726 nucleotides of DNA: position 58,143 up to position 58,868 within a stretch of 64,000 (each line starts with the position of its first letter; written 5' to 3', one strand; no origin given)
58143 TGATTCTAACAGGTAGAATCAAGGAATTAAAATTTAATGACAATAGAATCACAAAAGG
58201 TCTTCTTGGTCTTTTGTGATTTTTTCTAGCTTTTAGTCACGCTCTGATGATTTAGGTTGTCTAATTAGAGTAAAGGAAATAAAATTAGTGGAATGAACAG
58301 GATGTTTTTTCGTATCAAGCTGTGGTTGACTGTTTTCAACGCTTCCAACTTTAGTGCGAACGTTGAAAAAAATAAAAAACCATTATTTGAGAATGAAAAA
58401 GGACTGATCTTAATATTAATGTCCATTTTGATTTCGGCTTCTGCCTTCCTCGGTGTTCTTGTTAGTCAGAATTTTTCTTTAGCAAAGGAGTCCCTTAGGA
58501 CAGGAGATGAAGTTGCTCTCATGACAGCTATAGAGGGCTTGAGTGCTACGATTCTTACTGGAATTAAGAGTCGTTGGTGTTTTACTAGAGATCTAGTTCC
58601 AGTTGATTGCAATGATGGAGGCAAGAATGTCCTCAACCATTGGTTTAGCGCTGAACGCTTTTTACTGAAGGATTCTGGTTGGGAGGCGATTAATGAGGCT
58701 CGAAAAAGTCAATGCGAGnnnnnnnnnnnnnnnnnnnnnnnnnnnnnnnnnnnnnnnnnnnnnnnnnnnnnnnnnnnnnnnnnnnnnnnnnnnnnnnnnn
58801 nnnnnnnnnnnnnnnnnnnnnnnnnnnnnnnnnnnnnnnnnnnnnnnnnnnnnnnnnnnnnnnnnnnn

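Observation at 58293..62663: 1456-aa PilX-N-anchored protein with a double RCC1 propeller: a possible new class of type IV pilus/pseudopilus tip protein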

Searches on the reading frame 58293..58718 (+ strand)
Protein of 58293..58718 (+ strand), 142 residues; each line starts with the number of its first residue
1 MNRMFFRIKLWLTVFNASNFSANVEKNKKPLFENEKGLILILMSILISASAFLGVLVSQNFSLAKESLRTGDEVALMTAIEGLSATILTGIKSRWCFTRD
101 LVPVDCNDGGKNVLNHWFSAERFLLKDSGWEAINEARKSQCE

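Call 10: search_protein_families(library=pfam, proteins=[window:58293-58718:+], max_evalue=10)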
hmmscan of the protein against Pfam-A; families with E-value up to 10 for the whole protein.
seq(142 aa): 0 families
